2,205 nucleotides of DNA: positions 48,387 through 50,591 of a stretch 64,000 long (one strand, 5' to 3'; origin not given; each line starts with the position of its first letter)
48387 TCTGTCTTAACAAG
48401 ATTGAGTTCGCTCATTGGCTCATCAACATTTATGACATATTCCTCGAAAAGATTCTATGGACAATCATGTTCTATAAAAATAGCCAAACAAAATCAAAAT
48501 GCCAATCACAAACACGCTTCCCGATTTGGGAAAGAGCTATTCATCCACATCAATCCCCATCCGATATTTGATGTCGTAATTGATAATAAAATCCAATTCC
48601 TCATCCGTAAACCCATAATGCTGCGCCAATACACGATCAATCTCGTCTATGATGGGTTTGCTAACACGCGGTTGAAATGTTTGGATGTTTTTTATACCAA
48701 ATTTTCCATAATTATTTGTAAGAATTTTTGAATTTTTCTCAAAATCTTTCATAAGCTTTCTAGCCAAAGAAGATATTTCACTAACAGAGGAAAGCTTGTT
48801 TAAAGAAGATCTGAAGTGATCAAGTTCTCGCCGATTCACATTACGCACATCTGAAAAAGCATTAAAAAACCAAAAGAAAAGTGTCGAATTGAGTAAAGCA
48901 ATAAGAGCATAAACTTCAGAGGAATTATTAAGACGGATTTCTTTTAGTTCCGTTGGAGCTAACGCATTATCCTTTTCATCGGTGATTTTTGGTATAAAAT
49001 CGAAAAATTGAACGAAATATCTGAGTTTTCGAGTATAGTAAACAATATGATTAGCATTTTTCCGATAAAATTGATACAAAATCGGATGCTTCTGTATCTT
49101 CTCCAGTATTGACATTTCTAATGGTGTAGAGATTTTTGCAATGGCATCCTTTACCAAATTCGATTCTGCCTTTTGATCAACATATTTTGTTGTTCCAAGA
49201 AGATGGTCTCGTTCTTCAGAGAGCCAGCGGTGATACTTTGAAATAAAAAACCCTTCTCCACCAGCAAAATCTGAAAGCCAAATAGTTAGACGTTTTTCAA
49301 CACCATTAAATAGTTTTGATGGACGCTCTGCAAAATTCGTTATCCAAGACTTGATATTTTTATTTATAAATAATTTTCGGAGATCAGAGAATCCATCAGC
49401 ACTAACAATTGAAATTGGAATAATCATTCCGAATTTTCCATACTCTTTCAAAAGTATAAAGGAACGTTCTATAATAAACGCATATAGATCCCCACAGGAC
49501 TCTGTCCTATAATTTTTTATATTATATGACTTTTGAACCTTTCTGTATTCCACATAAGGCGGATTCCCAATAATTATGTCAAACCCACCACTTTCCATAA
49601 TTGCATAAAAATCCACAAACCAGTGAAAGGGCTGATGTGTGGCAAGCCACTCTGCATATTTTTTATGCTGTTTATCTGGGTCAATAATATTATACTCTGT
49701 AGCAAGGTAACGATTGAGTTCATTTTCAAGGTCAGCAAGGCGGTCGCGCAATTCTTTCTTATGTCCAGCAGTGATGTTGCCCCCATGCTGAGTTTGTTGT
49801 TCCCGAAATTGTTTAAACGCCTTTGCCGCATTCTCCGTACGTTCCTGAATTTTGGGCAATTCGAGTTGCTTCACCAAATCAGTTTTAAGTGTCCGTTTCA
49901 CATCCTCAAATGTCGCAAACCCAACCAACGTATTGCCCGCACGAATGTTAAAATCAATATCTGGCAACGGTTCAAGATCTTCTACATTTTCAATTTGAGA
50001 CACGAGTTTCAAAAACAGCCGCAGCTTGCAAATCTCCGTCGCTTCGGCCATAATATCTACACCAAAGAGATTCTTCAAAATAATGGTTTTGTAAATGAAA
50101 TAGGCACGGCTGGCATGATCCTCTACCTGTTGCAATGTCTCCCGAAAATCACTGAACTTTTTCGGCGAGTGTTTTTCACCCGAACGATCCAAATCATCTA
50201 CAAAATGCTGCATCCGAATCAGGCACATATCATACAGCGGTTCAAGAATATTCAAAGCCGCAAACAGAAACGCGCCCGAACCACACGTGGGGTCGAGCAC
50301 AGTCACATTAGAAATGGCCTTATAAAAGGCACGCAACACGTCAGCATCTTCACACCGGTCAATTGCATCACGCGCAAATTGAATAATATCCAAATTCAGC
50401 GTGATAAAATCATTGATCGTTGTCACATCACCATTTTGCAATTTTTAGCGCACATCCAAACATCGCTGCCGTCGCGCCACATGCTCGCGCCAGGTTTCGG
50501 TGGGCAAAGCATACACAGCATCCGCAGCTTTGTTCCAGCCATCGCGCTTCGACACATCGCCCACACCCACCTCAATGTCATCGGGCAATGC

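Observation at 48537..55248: PLD-nuclease::SNF2-helicase fusion + DUF3800 + N6-adenine methyltransferase: a restriction-like defence module that fits no canonical type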

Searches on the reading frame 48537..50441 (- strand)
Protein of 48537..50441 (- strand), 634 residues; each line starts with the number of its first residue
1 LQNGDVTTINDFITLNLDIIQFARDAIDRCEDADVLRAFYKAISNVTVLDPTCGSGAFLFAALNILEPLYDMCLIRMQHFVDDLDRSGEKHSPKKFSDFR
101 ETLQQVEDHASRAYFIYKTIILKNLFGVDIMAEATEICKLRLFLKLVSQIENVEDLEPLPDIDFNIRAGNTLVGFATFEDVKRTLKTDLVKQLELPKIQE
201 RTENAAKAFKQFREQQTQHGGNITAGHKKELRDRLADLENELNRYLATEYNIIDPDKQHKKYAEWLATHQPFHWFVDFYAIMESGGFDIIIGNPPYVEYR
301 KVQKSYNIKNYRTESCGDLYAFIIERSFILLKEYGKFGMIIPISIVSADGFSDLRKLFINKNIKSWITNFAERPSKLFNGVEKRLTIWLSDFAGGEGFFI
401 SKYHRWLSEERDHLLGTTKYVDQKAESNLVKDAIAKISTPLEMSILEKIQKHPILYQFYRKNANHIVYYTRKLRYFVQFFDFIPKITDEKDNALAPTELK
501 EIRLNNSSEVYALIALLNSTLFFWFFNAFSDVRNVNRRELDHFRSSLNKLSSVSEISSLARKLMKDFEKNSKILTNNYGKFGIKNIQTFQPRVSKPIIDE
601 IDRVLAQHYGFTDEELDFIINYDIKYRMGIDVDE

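Call 5: search_protein_families(library=pfam, proteins=[window:48537-50441:-], max_evalue=0.01)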
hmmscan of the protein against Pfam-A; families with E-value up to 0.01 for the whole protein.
window:48537-50441:- (634 aa): 4 families
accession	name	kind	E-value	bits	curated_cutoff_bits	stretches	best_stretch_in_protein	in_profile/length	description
PF07669.17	Eco57I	-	8.7e-28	98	25.3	1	123-370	1-165/171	Eco57I restriction-modification methylase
PF20473.4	MmeI_Mtase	-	1.7e-08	34.4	27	1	32-145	7-85/259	MmeI, DNA-methyltransferase domain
PF02384.22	N6_Mtase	-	1.1e-05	25.4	20.4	0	284-388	123-228/311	N-6 DNA Methylase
PF01170.24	UPF0020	-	0.0065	16.6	22.3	0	47-139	31-93/197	RMKL-like, methyltransferase domain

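Call 6: search_protein_families(library=padloc, proteins=[window:48537-50441:-], max_evalue=0.01)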
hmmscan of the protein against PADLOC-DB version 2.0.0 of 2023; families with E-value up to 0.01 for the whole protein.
window:48537-50441:- (634 aa): 56 families (the best 25 are shown)
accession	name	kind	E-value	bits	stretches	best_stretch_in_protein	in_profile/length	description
PDLC03628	REase_MTase_IIG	-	2.2e-192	640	1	2-633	451-1099/1100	Type IIG restriction enzyme-methyltransferase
PDLC03604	REase_MTase_IIG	-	7.6e-31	105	2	242-385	491-640/1011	Type IIG restriction enzyme-methyltransferase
PDLC03612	REase_MTase_IIG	-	6.7e-30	102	2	14-263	478-726/1247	Type IIG restriction enzyme-methyltransferase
PDLC02643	DrmMI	-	1.1e-23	81.1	2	227-347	802-938/1347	DrmMI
PDLC03601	REase_MTase_IIG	-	8e-22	74.9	1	113-342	497-733/1110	Type IIG restriction enzyme-methyltransferase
PDLC03596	REase_MTase_IIG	-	3.8e-19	66.2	2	112-178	578-645/1148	Type IIG restriction enzyme-methyltransferase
PDLC03609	REase_MTase_IIG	-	1.1e-18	64.5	2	266-371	537-644/1066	Type IIG restriction enzyme-methyltransferase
PDLC03335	MTase_II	-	1.5e-16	58.2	1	282-382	191-294/607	Type II methyltransferase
PDLC02521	PglX|PglXI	-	1.7e-16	57.4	1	116-380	343-574/1174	PglX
PDLC02644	DrmMI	-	8.3e-15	51.8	2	268-348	361-452/988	DrmMI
PDLC03629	REase_MTase_IIG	-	4.6e-14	49.2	2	37-179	427-540/1182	Type IIG restriction enzyme-methyltransferase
PDLC02527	PglX|PglXI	-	1e-13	48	2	45-145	303-390/1332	PglX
PDLC02646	DrmMI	-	4.5e-13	46.2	2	269-342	263-347/792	DrmMI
PDLC03600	REase_MTase_IIG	-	7.6e-13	45.3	1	119-363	339-575/1205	Type IIG restriction enzyme-methyltransferase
PDLC02525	PglX|PglXI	-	1.2e-12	45.3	2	284-363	453-535/607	PglX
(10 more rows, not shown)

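Call 7: search_protein_families(library=ncbifam, proteins=[window:48537-50441:-], max_evalue=0.01)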
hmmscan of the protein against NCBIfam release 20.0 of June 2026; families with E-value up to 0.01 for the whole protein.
window:48537-50441:- (634 aa): 7 families
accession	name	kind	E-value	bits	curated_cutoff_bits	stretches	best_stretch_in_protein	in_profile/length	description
NF033452.1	BREX_1_MTaseX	exception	1e-23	83.3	500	1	41-379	310-599/1210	BREX-1 system adenine-specific DNA-methyltransferase PglX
TIGR02987.1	met_A_Alw26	exception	2.1e-15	56.5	353.5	2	305-455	161-304/523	Alw26I/Eco31I/Esp3I family type II restriction adenine-specific DNA-methyltransferase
NF033455.1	BREX_6_MTaseX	exception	4.3e-15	54.3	900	2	276-362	544-630/1319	BREX-6 system adenine-specific DNA-methyltransferase PglX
NF033454.1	BREX_5_MTaseX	exception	1.4e-09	36.1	900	1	116-362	338-579/1404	BREX-5 system adenine-specific DNA-methyltransferase PglX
NF033451.1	BREX_2_MTaseX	equivalog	2.9e-08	31.9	400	0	43-64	222-243/1185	BREX-2 system adenine-specific DNA-methyltransferase PglX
NF047738.1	antiphage_MADS2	equivalog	8.2e-05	21.1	720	0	45-67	332-354/654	methylation-associated defense system DNA methyltransferase MAD2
TIGR03534.1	RF_mod_PrmC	equivalog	0.0005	19.6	199.1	0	280-303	150-173/253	peptide chain release factor N(5)-glutamine methyltransferase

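Call 59: find_homologous_proteins(query=window:48537-50441:-, max_evalue=1e-20)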
Query window:48537-50441:- (634 aa): 8000 proteins with E <= 1e-20 among 8000 candidates; the best 120 are listed.
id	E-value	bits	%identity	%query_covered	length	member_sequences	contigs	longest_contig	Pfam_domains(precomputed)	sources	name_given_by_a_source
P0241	0.0e+0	1437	100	100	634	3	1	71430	PF02384.23,PF07669.18,PF20473.5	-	-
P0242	5.8e-243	826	59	100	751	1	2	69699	PF02384.23,PF07669.18,PF20473.5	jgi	jgi:hypothetical protein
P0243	1.3e-239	815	58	99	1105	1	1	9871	PF25120.2,PF07669.18,PF20473.5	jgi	-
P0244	7.6e-237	806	57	99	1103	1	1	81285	PF25120.2,PF07669.18,PF20473.5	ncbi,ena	-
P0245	2.1e-236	804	57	100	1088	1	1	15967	PF25120.2,PF07669.18,PF20473.5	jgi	jgi:type I restriction-modification system DNA methylase subunit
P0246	8.9e-234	796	57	100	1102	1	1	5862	PF07669.18,PF20473.5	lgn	-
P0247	4.1e-232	790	56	100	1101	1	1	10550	PF07669.18,PF20473.5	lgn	-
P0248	5.6e-232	790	56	99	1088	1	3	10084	PF02384.23,PF07669.18,PF20473.5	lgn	-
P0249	1.3e-231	788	56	100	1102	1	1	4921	PF07669.18,PF20473.5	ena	-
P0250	3.0e-231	787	56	100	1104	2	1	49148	PF25120.2,PF07669.18,PF20473.5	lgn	-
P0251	2.4e-230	784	56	100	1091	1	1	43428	PF25120.2,PF02384.23,PF07669.18,PF20473.5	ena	-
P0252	3.8e-230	784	56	100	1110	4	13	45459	PF07669.18,PF20473.5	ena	-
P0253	5.2e-228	776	57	99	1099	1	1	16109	PF25120.2,PF02384.23,PF07669.18,PF20473.5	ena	-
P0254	8.7e-228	776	56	99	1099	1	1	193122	PF02384.23,PF07669.18,PF20473.5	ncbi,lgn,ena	-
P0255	2.3e-227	774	55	100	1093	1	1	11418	PF25120.2,PF07669.18,PF20473.5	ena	-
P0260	4.3e-226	770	55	99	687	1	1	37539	PF02384.23,PF07669.18,PF01170.25,PF20473.5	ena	-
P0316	2.5e-200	685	50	100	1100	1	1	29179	PF25120.2,PF02384.23,PF07669.18,PF20473.5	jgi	-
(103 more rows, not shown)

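Call 60: find_encoding_contigs(protein=P0242, flank=8000, max_places=2)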
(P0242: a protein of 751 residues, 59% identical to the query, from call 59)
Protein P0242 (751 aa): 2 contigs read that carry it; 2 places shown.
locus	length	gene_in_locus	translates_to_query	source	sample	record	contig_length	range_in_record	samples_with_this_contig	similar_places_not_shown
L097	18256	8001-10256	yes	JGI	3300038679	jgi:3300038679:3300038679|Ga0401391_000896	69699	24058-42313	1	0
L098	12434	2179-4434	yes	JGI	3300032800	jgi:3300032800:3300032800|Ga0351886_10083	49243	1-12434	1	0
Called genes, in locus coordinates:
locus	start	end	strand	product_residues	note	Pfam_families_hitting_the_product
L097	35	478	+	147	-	PF08719:NADAR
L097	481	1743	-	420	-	PF12698:ABC2_membrane_3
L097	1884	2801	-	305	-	PF00005:ABC_tran, PF13304:AAA_21, PF13732:DrrA1-3_C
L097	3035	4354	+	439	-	PF07690:MFS_1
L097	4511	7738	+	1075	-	PF13091:PLDc_2 (weak), PF00176:SNF2-rel_dom (faint), PF04851:ResIII (faint), PF00270:DEAD (weak), PF00271:Helicase_C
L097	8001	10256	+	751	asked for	PF20473:MmeI_Mtase, PF07669:Eco57I, PF02384:N6_Mtase (weak)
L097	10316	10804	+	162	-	-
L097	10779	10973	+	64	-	-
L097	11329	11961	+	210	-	PF02481:DNA_processg_A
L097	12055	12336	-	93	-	-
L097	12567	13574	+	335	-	PF00579:tRNA-synt_1b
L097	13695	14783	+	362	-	PF00365:PFK, PF01513:NAD_kinase (weak)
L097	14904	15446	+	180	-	PF02525:Flavodoxin_2, PF03358:FMN_red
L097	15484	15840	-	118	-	-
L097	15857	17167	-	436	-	PF00027:cNMP_binding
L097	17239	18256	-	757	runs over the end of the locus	PF01564:Spermine_synth, PF07690:MFS_1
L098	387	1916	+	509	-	PF00271:Helicase_C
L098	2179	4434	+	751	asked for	PF20473:MmeI_Mtase, PF07669:Eco57I, PF02384:N6_Mtase (weak)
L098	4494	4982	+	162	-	-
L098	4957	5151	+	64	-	-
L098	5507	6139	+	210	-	PF02481:DNA_processg_A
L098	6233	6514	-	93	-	-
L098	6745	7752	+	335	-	PF00579:tRNA-synt_1b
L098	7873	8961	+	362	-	PF00365:PFK, PF01513:NAD_kinase (weak)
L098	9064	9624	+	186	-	PF02525:Flavodoxin_2, PF03358:FMN_red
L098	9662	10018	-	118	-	-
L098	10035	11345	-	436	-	PF00027:cNMP_binding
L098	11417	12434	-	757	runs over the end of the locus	PF01564:Spermine_synth, PF07690:MFS_1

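Call 61: find_encoding_contigs(protein=P0260, flank=8000, max_places=2)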
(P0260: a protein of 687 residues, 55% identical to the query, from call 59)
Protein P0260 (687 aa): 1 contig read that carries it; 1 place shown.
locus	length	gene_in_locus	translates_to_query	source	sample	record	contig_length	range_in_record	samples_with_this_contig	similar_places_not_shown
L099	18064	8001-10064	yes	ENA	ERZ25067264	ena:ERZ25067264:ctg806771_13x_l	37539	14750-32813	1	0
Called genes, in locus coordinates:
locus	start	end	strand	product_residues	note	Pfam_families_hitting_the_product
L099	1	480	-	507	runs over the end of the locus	PF13546:DDE_5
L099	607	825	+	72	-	-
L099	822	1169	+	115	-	-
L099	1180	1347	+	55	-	-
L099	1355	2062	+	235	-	PF01609:DDE_Tnp_1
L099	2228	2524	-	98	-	-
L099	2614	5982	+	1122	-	PF13091:PLDc_2, PF00176:SNF2-rel_dom (weak), PF00270:DEAD (faint), PF04851:ResIII (faint), PF00271:Helicase_C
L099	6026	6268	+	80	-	PF04014:MazE_antitoxin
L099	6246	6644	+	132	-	PF01850:PIN (weak)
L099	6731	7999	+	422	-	PF25120:DUF7814 (weak)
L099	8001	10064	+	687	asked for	PF20473:MmeI_Mtase (weak), PF01170:UPF0020 (faint), PF02384:N6_Mtase (faint), PF07669:Eco57I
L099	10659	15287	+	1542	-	-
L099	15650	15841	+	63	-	PF10049:DUF2283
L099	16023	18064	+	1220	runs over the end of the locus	PF16289:PIN_12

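Call 89: predict_structure(alignment_id=A4)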
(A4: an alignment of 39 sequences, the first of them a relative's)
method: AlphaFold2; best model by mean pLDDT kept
length: 1097 residues; sequences in the alignment: 39
mean_pLDDT: 77.1   pTM: 0.47
mean pLDDT of the five models: 77.1, 75.7, 74.4, 72.4, 70.6
residues with pLDDT >= 90: 174; 70-90: 635; 50-70: 204; < 50: 84
segments of 3 or more residues with pLDDT < 50: 337-347, 508-510, 585-587, 623-635, 730-755, 833-841, 1087-1097
pLDDT, mean of each block of 10 residues (from residue 1): 79 89 89 85 91 91 85 86 89 90 72 75 73 83 83 73 68 87 85 84 89 89 90 72 89 86 88 76 84 90 87 60 72 52 46 75 87 86 89 86 86 84 79 71 86 92 87 87 88 91 64 64 88 90 72 84 87 84 57 70 82 71 36 46 56 68 67 55 65 68 69 77 62 43 38 51 68 78 77 72 67 83 82 47 70 74 71 64 80 84 90 83 88 66 87 81 91 92 85 73 87 93 93 83 81 83 94 93 61 36
secondary structure, 60 per line:
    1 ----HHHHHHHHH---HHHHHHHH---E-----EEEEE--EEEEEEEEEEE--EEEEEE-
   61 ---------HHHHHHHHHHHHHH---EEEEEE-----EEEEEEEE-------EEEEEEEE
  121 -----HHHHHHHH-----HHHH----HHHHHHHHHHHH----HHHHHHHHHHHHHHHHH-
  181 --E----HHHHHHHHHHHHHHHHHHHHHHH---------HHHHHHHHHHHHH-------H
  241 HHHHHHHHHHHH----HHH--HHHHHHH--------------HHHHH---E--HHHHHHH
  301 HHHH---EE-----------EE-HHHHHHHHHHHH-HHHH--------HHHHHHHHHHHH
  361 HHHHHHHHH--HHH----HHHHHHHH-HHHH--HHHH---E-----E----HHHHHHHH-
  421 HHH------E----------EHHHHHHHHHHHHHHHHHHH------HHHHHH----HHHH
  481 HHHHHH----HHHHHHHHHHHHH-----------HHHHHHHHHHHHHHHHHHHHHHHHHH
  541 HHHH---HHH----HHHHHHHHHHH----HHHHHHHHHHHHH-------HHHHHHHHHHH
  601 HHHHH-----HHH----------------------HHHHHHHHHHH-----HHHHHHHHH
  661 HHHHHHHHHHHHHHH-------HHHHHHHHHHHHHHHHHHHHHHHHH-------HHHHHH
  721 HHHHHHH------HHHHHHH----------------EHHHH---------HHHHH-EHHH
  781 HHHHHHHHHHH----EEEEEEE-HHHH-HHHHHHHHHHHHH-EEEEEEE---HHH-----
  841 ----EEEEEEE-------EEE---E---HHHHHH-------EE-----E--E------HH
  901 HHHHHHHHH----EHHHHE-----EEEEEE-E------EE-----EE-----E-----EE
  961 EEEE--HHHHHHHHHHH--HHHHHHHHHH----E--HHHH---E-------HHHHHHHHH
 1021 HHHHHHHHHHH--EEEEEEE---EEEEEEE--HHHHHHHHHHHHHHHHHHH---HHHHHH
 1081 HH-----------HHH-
elements in order (helices of 4 or more, strands of 3 or more residues): H5-13 H17-24 E34-38 E41-51 E54-59 H70-83 E87-92 E98-105 E113-120 H126-133 H139-142 H147-158 H163-179 H188-210 H220-232 H240-252 H262-268 H283-287 H294-304 H324-335 H337-340 H349-369 H379-386 H388-391 H394-397 H412-419 H442-460 H467-472 H477-486 H491-503 H515-544 H555-565 H570-582 H590-605 H636-646 H652-675 H683-707 H715-727 H734-740 H758-761 H771-775 H778-791 E796-802 H804-807 H809-821 E823-829 E845-851 E859-861 H869-874 H899-909 H915-918 E925-930 E959-964 H967-977 H980-989 H997-1000 H1012-1031 E1034-1040 E1044-1050 H1053-1071 H1075-1082

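Call 92: fold_search(model_id=the predicted structure, library=pdb)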
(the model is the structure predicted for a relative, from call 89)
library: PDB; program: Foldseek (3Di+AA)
matches with E <= 10: 299; with E <= 0.001: 29
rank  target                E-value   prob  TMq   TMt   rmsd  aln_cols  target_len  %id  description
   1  8q56_A                2.8e-09  1.00  0.22  0.20  23.3      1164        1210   12  PglX methyltransferase of Salmonella BREX phage defence system (aka BrxX) bound to inhibitor Ocr (released 2024-08-21)
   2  8c45_A                6.0e-09  1.00  0.24  0.22  23.3      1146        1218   14  PglX methyltransferase from the Salmonella BREX phage defence system (aka BrxX) (released 2024-07-10)
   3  9ewz_C                1.0e-08  1.00  0.25  0.23  20.4      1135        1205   13  Cryo-EM structure of the E. coli BrxX methyltransferase in complex with DNA (released 2025-03-05)
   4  8c45_B                1.3e-08  1.00  0.22  0.20  22.4      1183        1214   13  PglX methyltransferase from the Salmonella BREX phage defence system (aka BrxX) (released 2024-07-10)
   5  9ex7_A                1.0e-07  1.00  0.22  0.20  25.3      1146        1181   13  Cryo-EM structure of the E. coli BrxX methyltransferase in complex with Ocr (released 2025-03-05)
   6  7lt5_A                3.5e-06  1.00  0.22  0.39  14.7       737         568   12  CamA Adenine Methyltransferase Complexed to Cognate Substrate DNA and Cofactor SAH (released 2021-05-19)
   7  8fs1_A                5.7e-06  1.00  0.22  0.39  15.2       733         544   12  CamA Adenine Methyltransferase Complexed to Cognate Substrate DNA and Inhibitor 11a (YD905) (released 2023-05-10)
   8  7lni_A                6.0e-06  1.00  0.22  0.39  15.0       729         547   12  SeMet CamA Adenine Methyltransferase Complexed to Cognate Substrate DNA (released 2021-05-19)
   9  7rfl_B                9.8e-06  1.00  0.22  0.38  15.1       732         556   12  CamA Adenine Methyltransferase Complexed to Cognate Substrate DNA and Inhibitor SGC0946 (released 2021-09-15)
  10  8cy0_A                1.2e-05  1.00  0.22  0.40  14.9       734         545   12  CamA Adenine Methyltransferase Complexed to Cognate Substrate DNA and Inhibitor MC4756 (Compound 178) (released 2023-01-11)
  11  8cxx_A                1.4e-05  1.00  0.22  0.40  15.2       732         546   12  CamA Adenine Methyltransferase Complexed to Cognate Substrate DNA and Compound 6 (released 2023-01-11)
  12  7lni_C                1.7e-05  1.00  0.22  0.41  14.7       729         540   11  SeMet CamA Adenine Methyltransferase Complexed to Cognate Substrate DNA (released 2021-05-19)
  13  7rfl_A                1.8e-05  1.00  0.23  0.41  14.2       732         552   12  CamA Adenine Methyltransferase Complexed to Cognate Substrate DNA and Inhibitor SGC0946 (released 2021-09-15)
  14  7rfn_A                1.8e-05  1.00  0.21  0.39  15.3       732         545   12  CamA Adenine Methyltransferase Complexed to Cognate Substrate DNA and Inhibitor SGC8158 (released 2021-09-15)
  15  8cxw_A                1.9e-05  1.00  0.21  0.39  15.1       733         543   12  CamA Adenine Methyltransferase Complexed to Cognate Substrate DNA and Inhibitor piclidenoson (Compound 4) (released 2023-01-11)
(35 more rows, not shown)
